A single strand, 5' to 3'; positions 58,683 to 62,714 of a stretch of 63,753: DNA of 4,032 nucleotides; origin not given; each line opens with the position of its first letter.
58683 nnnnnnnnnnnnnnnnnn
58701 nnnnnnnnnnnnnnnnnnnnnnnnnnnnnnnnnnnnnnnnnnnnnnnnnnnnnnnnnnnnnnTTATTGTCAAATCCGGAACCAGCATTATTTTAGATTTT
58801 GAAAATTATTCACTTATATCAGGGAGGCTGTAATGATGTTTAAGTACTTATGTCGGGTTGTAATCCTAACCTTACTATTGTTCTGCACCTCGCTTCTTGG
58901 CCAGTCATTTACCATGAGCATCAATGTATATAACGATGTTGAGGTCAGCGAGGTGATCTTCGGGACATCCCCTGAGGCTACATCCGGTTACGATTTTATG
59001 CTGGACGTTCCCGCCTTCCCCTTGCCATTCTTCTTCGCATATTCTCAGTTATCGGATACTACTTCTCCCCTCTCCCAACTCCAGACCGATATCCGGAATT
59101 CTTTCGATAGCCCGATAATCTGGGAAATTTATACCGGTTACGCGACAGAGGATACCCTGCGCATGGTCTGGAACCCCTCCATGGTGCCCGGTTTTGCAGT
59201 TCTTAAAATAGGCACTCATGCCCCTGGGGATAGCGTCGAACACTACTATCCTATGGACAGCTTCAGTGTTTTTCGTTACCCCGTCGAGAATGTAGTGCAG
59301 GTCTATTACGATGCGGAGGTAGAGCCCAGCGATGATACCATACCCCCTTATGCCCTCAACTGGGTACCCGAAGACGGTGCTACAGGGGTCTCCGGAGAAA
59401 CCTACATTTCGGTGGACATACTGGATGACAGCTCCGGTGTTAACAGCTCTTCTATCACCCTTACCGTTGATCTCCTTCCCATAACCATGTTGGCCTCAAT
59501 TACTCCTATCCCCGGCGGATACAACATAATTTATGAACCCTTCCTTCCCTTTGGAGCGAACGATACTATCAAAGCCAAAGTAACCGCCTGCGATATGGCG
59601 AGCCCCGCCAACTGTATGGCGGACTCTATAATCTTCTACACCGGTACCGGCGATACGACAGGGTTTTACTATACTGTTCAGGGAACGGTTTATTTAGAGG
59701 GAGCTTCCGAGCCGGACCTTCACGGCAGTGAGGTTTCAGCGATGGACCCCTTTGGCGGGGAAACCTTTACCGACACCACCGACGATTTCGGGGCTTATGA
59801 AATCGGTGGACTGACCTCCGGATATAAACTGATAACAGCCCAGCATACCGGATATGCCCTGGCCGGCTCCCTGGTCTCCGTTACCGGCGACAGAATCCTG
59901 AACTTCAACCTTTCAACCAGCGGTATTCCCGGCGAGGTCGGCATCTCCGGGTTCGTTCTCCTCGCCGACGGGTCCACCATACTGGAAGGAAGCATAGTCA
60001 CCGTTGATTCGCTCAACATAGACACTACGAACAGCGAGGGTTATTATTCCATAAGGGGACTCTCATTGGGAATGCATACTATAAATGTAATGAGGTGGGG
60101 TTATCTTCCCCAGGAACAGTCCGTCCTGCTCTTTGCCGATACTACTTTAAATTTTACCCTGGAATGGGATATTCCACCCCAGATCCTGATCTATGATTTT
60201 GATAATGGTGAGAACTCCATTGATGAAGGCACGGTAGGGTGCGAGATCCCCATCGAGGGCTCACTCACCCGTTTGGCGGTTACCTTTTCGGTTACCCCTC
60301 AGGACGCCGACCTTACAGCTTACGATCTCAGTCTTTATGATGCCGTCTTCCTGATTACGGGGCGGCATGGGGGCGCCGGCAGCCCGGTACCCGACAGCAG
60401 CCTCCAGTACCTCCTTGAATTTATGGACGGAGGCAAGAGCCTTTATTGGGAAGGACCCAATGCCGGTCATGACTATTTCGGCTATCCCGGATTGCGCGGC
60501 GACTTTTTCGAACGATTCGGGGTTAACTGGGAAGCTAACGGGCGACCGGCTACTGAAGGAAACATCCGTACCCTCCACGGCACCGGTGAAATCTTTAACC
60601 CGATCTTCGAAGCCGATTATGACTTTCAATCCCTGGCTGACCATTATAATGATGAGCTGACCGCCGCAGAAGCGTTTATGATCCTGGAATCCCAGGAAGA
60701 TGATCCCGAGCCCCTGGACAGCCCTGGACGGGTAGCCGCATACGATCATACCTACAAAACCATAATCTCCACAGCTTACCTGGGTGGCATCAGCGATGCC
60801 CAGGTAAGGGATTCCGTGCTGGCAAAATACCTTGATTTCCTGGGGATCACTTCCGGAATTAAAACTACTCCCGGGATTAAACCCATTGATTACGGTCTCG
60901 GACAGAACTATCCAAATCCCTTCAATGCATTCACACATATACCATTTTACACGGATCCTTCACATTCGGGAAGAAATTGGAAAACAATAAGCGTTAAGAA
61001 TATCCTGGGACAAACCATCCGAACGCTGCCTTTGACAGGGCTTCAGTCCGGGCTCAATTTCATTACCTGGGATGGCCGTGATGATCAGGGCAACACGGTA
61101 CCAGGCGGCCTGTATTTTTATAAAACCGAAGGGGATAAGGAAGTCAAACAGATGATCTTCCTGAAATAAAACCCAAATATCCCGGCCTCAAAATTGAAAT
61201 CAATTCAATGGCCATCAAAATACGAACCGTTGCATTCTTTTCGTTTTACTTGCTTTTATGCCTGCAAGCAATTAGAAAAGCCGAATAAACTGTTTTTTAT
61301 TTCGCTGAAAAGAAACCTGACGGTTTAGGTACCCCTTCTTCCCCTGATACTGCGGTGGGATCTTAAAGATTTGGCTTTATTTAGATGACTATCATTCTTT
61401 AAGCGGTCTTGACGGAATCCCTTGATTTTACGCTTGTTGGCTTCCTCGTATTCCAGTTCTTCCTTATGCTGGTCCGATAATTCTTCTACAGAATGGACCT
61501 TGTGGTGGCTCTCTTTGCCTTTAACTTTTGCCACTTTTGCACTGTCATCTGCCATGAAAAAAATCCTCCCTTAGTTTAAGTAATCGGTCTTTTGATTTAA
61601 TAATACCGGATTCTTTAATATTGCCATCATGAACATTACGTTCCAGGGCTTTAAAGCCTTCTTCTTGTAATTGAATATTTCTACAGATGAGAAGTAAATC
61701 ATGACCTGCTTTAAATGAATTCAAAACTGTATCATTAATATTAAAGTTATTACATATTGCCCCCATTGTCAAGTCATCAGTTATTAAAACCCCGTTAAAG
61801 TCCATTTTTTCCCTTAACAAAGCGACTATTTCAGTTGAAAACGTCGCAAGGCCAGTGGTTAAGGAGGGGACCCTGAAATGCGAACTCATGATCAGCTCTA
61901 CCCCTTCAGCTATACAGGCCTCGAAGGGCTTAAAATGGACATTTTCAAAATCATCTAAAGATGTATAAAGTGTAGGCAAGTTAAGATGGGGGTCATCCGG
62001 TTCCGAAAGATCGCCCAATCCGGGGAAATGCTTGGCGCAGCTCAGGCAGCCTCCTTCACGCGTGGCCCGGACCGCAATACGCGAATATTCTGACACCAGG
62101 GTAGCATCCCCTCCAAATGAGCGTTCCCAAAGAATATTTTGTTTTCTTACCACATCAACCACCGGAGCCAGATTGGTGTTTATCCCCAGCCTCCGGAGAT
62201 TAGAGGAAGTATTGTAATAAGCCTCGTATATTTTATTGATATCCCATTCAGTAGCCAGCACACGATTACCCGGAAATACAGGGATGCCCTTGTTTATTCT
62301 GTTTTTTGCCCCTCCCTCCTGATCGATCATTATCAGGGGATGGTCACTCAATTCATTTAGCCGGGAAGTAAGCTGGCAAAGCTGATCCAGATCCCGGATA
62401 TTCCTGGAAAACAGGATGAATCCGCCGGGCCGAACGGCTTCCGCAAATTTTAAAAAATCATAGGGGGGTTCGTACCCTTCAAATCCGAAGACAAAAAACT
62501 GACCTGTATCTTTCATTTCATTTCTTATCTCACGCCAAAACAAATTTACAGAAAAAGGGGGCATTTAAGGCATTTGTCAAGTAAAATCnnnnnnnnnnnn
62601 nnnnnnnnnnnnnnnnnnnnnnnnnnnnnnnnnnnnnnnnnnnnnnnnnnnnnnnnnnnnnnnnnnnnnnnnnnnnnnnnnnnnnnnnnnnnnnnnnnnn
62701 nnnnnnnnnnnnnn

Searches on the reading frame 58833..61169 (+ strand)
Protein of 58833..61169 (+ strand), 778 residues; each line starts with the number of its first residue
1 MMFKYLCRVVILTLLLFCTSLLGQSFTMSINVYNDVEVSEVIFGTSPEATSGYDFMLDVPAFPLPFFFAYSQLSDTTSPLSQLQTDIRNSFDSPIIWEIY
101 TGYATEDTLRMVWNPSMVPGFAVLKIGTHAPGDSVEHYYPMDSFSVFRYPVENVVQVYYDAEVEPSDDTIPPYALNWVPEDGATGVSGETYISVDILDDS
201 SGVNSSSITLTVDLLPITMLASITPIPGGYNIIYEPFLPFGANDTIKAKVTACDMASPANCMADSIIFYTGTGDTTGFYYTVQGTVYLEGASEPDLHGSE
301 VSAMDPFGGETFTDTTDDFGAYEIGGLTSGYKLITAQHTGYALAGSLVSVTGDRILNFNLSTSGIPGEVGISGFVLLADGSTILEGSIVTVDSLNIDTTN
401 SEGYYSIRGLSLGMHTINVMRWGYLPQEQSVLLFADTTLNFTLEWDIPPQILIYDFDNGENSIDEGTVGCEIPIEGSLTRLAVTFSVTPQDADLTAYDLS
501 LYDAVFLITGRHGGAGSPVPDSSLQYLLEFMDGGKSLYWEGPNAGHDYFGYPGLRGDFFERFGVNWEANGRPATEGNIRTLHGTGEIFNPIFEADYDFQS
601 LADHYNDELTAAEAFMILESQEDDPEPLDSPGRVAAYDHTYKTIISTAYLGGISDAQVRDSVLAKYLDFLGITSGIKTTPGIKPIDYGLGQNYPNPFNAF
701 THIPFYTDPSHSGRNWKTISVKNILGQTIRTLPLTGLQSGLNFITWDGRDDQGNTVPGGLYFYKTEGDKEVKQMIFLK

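Call 4: search_protein_families(library=pfam, proteins=[window:58833-61169:+], max_evalue=1)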
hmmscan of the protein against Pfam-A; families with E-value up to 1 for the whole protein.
window:58833-61169:+ (778 aa): 6 families
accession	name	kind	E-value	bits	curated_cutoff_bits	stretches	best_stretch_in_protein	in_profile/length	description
PF13620.12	CarboxypepD_reg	-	7e-15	55.6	32.3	2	371-444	2-82/82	Carboxypeptidase regulatory-like domain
PF13715.12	CarbopepD_reg_2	-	6.4e-10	39.4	32.2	2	371-442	1-73/88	CarboxypepD_reg-like domain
PF13860.13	FlgD_ig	-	4.5e-09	36.6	27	1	718-765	26-73/79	FlgD Ig-like domain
PF22902.2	NOMO1-like_9th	-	0.0031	17.7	27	1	286-344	3-63/75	BOS complex subunit NOMO1-like, beta sandwich domain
PF17210.9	SdrD_B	-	0.0033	18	29.7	0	292-344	20-73/112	SdrD B-like domain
PF18962.6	Por_Secre_tail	-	0.062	14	27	1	693-737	2-35/75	Secretion system C-terminal sorting domain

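Call 5: search_protein_families(library=ncbifam, proteins=[window:58833-61169:+], max_evalue=1)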
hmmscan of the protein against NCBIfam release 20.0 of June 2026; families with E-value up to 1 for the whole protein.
window:58833-61169:+ (778 aa): 8 families
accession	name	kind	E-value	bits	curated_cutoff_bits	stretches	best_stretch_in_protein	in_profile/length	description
NF052345.1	S_layer_anammox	exception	2.6e-11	41.7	1400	2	363-444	1307-1392/1596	Kustd1514 family S-layer glycoprotein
NF033707.1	T9SS_sortase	equivalog_domain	1.3e-06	26.4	420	1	691-766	1000-1076/1095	type IX secretion system sortase PorU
NF005176.1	PRK06655.1-1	equivalog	1.2e-05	25.3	230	1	718-770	100-152/197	flagellar hook assembly protein FlgD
NF009452.0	PRK12812.1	equivalog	0.0012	18.1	258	1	715-764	152-203/289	flagellar basal body rod modification protein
TIGR04183.1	Por_Secre_tail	domain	0.0033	17.4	23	1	693-773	2-68/72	T9SS type A sorting domain-containing protein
NF009276.0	PRK12633.1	equivalog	0.0035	17.1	383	1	718-764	132-178/234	flagellar basal body rod modification protein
NF009453.0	PRK12813.1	equivalog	0.15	11.5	264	1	739-767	145-173/223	flagellar basal body rod modification protein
NF004496.1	PRK05842.1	equivalog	0.15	11.3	250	1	709-767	160-220/271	flagellar hook assembly protein FlgD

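Call 15: find_encoding_contigs(protein=window:58833-61169:+, flank=2000, max_places=6)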
Protein window:58833-61169:+ (778 aa): 1 contig read that carries it; 1 place shown.
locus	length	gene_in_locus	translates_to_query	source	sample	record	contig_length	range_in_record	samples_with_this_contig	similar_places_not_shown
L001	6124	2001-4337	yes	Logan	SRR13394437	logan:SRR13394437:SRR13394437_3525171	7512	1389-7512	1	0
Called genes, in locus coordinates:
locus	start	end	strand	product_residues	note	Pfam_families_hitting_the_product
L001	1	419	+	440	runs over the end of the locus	PF13393:tRNA-synt_His, PF03129:HGTP_anticodon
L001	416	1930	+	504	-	PF00221:Lyase_aromatic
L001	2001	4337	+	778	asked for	PF13620:CarboxypepD_reg (weak), PF13715:CarbopepD_reg_2 (weak), PF13860:FlgD_ig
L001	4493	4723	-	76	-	-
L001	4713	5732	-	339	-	PF00933:Glyco_hydro_3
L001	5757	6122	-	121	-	?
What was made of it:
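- Protein F lies on an independent Logan contig (call 15).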

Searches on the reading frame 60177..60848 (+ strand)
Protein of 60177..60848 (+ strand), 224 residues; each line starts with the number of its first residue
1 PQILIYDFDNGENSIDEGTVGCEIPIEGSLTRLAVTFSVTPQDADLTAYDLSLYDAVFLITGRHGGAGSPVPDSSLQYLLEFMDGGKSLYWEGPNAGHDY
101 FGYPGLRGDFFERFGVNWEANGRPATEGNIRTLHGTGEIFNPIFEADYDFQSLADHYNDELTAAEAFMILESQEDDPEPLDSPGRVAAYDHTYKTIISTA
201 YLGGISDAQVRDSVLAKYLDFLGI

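Call 52: search_solved_structures(query=A6, max_evalue=10, show_alignments=1)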
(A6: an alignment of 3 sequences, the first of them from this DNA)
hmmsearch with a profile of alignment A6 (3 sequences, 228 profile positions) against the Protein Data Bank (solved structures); distinct sequences matched with E-value up to 10: 0.

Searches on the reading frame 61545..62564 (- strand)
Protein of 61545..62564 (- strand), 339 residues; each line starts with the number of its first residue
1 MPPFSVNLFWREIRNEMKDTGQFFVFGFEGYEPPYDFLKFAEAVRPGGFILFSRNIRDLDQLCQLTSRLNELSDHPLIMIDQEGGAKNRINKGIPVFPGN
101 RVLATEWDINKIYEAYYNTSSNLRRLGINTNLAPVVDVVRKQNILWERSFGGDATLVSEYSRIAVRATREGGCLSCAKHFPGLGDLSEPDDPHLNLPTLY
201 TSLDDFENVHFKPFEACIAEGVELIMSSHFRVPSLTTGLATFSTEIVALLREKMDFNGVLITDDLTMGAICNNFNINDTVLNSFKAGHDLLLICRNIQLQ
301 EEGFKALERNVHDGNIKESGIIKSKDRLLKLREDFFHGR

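Call 63: search_protein_families(library=pfam, proteins=[window:61545-62564:-], max_evalue=0.00001)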
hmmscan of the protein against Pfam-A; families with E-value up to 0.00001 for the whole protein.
window:61545-62564:- (339 aa): 1 family
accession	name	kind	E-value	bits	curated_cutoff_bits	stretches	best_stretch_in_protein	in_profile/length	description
PF00933.27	Glyco_hydro_3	-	7.1e-56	190.4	27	1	47-331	30-316/316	Glycosyl hydrolase family 3 N terminal domain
